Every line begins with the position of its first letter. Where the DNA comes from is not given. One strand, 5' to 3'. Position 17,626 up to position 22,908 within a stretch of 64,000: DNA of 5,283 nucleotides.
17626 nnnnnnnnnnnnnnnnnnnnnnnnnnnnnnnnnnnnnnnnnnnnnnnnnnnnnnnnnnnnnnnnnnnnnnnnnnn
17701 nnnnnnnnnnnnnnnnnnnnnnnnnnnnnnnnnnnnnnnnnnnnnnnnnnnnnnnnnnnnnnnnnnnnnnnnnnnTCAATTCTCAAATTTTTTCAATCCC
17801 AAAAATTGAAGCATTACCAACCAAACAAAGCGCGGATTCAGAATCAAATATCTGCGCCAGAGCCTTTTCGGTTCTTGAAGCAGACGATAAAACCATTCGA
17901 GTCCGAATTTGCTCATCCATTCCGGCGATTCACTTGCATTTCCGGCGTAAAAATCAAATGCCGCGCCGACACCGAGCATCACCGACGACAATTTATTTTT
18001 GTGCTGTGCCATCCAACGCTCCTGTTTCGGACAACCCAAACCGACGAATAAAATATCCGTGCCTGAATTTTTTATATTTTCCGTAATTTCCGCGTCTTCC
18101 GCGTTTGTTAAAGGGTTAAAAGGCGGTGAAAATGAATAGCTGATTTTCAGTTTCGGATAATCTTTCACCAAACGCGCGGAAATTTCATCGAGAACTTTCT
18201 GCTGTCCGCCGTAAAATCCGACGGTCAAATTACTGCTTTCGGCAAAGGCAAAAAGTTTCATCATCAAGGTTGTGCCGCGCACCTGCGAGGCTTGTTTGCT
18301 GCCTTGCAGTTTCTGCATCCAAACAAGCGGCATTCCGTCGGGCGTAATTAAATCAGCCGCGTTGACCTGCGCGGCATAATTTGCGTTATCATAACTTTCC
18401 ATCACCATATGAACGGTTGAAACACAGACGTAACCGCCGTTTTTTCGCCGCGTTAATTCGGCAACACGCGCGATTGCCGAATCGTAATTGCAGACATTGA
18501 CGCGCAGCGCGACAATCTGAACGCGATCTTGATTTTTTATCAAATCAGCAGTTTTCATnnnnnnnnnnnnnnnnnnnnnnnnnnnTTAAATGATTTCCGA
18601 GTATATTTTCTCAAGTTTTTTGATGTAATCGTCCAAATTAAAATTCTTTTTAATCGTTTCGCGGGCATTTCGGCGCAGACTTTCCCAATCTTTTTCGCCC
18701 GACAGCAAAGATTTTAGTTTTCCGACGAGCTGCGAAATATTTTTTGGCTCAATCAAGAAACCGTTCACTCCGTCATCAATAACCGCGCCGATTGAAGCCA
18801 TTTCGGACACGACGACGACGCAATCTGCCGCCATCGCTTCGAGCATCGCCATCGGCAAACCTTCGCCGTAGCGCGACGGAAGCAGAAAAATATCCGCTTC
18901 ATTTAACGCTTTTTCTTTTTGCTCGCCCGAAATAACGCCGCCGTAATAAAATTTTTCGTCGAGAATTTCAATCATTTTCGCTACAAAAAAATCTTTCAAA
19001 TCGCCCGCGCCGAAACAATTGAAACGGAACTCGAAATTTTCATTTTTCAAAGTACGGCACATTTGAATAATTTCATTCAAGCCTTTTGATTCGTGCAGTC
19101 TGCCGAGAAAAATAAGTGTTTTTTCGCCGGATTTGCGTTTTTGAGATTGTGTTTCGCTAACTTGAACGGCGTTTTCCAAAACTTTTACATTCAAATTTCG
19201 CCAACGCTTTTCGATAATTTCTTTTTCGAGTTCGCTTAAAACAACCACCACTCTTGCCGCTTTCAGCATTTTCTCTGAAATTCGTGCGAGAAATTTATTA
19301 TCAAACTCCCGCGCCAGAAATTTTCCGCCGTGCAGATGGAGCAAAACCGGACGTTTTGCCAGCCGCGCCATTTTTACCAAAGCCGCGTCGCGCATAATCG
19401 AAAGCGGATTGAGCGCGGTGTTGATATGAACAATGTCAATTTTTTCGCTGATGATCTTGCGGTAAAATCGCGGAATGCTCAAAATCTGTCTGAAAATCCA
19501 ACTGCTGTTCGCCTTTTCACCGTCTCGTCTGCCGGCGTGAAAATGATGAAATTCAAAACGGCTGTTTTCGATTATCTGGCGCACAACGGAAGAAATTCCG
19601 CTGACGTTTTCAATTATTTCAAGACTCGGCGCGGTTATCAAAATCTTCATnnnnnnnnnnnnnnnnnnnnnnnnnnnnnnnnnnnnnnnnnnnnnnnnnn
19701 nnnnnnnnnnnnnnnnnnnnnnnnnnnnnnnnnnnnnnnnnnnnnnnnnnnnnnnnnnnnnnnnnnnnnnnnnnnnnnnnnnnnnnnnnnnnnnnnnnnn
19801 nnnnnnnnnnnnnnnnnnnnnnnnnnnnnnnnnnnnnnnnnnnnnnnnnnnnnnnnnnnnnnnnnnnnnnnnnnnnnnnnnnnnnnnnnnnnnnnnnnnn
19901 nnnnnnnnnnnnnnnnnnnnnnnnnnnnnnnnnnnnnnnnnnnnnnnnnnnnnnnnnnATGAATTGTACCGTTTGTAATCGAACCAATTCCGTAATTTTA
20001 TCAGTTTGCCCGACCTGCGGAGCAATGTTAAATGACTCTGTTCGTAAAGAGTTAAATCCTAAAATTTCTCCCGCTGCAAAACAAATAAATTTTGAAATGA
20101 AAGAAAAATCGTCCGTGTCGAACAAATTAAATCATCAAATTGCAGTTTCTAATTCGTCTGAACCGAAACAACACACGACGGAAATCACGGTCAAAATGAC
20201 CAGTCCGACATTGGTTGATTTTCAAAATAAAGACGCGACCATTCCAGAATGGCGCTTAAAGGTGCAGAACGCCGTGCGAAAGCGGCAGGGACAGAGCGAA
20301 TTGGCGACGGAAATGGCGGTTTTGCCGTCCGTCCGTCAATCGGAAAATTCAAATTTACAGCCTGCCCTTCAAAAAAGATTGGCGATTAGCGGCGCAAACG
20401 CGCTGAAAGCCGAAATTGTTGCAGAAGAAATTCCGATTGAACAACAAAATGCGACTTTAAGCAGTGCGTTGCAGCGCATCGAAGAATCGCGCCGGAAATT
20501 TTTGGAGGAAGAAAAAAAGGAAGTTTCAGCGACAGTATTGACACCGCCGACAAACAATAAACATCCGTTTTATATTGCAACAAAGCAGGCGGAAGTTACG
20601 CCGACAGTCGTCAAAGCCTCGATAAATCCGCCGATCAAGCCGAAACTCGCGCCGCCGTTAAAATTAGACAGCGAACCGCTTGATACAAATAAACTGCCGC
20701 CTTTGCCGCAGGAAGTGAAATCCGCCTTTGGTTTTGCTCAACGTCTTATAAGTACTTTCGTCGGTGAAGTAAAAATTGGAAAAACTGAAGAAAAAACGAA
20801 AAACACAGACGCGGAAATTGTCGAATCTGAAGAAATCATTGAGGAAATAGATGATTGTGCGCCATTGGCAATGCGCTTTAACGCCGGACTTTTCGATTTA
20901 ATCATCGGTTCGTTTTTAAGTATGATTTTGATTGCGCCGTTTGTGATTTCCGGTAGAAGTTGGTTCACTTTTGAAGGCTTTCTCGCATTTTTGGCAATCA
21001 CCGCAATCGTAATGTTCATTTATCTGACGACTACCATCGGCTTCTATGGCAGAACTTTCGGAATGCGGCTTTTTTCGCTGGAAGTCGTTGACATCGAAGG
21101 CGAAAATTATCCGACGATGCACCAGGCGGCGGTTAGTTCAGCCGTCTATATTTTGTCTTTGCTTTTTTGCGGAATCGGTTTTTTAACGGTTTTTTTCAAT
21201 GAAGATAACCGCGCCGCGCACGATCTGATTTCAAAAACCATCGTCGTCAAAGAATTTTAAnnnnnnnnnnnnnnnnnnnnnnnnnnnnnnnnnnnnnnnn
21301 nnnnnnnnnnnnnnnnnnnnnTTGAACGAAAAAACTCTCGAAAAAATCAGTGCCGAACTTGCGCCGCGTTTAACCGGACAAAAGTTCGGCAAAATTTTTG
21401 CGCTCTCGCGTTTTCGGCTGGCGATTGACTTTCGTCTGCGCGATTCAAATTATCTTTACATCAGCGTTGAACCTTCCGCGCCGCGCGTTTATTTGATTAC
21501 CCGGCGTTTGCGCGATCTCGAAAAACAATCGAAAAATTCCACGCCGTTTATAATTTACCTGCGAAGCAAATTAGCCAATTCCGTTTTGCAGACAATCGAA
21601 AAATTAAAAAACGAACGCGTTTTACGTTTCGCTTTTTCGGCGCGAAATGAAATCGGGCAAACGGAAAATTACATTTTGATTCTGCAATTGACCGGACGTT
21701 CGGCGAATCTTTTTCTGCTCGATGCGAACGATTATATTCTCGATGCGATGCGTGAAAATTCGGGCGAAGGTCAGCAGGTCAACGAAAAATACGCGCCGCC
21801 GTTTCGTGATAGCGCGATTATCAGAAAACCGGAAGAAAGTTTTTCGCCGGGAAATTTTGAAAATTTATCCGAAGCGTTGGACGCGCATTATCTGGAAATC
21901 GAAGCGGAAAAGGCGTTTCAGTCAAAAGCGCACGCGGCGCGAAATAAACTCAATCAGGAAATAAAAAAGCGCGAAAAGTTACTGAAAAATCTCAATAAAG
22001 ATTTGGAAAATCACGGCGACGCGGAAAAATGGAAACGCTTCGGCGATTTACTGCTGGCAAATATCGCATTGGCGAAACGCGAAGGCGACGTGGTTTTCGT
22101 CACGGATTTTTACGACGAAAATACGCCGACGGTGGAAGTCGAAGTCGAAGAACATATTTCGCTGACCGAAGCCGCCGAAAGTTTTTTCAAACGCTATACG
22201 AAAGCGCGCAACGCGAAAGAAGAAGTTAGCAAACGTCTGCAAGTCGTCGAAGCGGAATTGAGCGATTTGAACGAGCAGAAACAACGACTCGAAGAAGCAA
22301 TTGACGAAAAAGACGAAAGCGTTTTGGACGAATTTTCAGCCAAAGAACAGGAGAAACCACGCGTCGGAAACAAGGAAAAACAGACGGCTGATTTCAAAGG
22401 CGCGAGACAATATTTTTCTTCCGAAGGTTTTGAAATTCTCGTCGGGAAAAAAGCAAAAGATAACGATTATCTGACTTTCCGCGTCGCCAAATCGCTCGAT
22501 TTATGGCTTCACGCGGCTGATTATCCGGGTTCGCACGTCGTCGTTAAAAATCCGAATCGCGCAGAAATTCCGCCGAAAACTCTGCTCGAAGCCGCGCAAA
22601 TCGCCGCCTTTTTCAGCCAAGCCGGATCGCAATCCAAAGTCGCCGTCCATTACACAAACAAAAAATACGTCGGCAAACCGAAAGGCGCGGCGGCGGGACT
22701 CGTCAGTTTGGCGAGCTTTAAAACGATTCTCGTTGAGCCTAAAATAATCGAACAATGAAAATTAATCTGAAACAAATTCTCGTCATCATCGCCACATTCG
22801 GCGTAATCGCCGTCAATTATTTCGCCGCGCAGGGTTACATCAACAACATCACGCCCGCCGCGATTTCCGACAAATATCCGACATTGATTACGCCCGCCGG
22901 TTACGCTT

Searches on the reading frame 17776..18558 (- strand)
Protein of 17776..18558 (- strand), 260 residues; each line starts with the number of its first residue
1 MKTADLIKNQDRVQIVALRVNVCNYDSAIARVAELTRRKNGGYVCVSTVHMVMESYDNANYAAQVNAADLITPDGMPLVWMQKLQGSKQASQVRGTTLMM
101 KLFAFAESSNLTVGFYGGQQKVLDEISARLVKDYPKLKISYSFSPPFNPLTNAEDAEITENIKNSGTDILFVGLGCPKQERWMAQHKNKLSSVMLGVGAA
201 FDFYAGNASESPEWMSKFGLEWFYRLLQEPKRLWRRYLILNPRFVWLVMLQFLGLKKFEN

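Call 58: search_protein_families(library=pfam, proteins=[window:17776-18558:-], max_evalue=0.0001)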
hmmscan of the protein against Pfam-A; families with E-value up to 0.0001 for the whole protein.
window:17776-18558:- (260 aa): 1 family
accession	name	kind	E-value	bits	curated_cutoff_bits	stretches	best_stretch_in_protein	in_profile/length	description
PF03808.19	Glyco_tran_WecG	-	2.9e-62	209.9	27.4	1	68-237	1-168/168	Glycosyl transferase WecG/TagA/CpsF family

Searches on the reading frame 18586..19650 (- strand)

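Call 58: search_protein_families(library=pfam, proteins=[window:18586-19650:-], max_evalue=0.0001)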
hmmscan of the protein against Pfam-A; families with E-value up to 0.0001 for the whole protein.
window:18586-19650:- (354 aa): 6 families
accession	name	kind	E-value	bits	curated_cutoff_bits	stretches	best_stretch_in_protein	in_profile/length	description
PF00534.26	Glycos_transf_1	-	7.8e-30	104.1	26.4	1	168-331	7-171/172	Glycosyl transferases group 1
PF13692.12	Glyco_trans_1_4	-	5.1e-26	92.1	27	1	177-317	2-141/142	Glycosyl transferases group 1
PF13439.12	Glyco_transf_4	-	4.2e-10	40.4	28.5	1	54-164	56-168/170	Glycosyltransferase Family 4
PF13524.12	Glyco_trans_1_2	-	7.3e-10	39.4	25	1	197-346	5-142/144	Glycosyl transferase-like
PF13579.12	Glyco_trans_4_4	-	7.5e-07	30.1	29.7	1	52-158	53-155/158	Glycosyl transferase 4-like domain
PF20706.3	GT4-conflict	-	5.2e-06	26.1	26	1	130-298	146-327/385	Family 4 Glycosyltransferase in conflict systems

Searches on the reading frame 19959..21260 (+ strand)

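Call 58: search_protein_families(library=pfam, proteins=[window:19959-21260:+], max_evalue=0.0001)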
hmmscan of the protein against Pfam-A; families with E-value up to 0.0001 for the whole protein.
window:19959-21260:+ (433 aa): 1 family
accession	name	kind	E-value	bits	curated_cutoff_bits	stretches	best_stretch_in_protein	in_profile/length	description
PF06271.18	RDD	-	9.7e-18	65.2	24.1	1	301-426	2-137/137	RDD family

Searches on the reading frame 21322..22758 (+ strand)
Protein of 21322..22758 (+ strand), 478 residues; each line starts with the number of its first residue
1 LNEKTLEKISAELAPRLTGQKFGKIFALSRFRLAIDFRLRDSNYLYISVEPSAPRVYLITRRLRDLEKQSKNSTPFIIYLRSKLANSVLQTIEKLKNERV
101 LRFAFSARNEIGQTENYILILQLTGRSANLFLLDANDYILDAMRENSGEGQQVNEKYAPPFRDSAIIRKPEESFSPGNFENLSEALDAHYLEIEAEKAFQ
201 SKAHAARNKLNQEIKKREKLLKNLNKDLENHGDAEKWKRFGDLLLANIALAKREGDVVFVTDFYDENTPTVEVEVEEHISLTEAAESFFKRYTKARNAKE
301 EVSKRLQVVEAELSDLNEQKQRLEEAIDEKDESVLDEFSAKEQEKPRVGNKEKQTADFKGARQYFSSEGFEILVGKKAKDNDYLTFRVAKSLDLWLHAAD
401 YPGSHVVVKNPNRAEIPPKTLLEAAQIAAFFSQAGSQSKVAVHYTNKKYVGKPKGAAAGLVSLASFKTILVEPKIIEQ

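Call 43: search_protein_families(library=pfam, proteins=[window:21322-22758:+], max_evalue=0.0001)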
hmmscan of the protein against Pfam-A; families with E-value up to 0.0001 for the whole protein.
window:21322-22758:+ (478 aa): 3 families
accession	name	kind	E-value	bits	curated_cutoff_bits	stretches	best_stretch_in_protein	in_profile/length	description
PF05833.16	NFACT_N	-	4.7e-52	177.7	31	2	176-351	275-450/456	NFACT N-terminal and middle domains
PF05670.18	NFACT-R_1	-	4.9e-15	56.5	29.8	1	364-455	5-98/112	NFACT protein RNA binding domain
PF18297.6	NFACT-R_2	-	2.3e-08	34.6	26.9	1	366-448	6-83/104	NFACT protein RNA binding domain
